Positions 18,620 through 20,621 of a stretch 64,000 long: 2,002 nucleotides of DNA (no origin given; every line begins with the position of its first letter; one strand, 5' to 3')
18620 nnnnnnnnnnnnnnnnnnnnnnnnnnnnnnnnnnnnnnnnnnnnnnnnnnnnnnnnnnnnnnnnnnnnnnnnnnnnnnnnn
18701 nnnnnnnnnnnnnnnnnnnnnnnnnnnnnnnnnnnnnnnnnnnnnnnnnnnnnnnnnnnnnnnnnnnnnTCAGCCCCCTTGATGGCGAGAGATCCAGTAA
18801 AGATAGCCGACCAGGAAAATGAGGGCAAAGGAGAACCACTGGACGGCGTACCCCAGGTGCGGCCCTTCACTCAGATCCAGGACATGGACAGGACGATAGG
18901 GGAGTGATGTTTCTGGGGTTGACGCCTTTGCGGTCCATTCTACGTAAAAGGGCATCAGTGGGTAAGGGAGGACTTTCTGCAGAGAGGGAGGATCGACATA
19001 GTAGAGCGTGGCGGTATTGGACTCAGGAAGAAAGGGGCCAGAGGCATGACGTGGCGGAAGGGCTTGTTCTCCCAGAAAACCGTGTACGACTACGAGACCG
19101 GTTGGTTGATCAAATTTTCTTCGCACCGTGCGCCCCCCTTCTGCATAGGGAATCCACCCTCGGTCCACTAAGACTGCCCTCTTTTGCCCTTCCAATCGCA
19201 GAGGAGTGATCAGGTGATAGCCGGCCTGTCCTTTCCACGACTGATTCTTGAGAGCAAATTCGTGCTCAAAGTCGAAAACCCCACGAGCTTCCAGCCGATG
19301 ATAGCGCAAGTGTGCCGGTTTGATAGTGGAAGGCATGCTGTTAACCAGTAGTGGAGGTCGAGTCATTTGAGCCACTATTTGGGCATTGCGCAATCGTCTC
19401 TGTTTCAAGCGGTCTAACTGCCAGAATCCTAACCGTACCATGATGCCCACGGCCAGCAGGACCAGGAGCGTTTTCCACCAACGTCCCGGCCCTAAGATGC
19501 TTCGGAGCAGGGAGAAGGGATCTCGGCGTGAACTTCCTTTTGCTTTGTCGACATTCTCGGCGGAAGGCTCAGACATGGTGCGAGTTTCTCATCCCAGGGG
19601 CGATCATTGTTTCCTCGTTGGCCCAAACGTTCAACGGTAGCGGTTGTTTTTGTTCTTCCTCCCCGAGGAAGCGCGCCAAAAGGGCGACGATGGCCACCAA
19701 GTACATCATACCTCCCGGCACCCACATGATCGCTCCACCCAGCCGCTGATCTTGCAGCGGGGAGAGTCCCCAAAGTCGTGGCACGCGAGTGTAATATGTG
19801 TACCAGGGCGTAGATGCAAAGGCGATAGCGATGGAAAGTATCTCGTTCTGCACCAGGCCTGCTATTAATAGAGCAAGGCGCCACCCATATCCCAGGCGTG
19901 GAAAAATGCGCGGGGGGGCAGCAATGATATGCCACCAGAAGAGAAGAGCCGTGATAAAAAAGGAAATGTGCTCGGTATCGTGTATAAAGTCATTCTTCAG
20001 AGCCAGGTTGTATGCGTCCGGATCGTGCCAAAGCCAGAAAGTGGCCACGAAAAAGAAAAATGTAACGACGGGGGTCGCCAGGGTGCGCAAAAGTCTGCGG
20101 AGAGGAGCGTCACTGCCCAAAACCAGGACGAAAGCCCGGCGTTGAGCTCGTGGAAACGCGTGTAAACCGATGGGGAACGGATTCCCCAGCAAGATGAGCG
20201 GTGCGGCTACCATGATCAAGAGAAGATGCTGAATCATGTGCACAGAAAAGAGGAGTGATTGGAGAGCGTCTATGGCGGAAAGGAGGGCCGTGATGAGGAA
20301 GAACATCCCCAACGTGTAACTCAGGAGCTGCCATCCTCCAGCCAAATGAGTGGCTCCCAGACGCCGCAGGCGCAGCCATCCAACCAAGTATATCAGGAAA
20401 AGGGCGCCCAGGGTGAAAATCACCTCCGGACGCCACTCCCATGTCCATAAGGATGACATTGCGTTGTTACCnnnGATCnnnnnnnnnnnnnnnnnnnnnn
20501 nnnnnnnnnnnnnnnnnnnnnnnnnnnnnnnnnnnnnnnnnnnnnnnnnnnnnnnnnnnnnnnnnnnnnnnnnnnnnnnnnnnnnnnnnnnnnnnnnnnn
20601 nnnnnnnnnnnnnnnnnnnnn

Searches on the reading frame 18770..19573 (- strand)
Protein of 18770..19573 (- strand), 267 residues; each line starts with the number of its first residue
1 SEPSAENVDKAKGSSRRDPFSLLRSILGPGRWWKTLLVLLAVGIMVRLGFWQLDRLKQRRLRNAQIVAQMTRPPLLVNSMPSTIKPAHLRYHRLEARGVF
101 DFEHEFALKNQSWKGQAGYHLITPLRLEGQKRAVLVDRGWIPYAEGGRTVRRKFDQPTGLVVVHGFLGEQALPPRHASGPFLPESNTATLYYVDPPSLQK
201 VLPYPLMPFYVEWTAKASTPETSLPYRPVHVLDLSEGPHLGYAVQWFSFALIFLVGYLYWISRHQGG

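Call 8: search_protein_families(library=pfam, proteins=[window:18770-19573:-], max_evalue=0.001)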
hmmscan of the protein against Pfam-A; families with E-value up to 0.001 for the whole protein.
window:18770-19573:- (267 aa): 1 family
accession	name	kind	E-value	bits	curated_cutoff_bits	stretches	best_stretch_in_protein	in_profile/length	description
PF02104.20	SURF1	-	4.5e-38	132.1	23.4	1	40-251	2-205/205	SURF1 family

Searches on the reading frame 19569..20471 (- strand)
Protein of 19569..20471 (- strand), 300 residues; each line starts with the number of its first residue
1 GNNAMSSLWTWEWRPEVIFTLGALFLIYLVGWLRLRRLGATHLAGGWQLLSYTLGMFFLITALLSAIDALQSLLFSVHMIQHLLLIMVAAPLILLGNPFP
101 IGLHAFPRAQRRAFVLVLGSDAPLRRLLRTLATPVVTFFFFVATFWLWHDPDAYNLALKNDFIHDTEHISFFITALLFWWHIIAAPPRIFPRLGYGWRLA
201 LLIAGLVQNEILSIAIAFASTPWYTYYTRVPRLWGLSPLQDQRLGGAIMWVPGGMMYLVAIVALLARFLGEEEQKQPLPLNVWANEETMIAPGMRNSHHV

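Call 8: search_protein_families(library=pfam, proteins=[window:19569-20471:-], max_evalue=0.001)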
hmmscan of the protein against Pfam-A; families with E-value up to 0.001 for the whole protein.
window:19569-20471:- (300 aa): 1 family
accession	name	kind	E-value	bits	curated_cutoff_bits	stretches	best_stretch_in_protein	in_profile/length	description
PF09678.15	Caa3_CtaG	-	6.3e-60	202.9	27.7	1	27-269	2-235/237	Cytochrome c oxidase caa3 assembly factor (Caa3_CtaG)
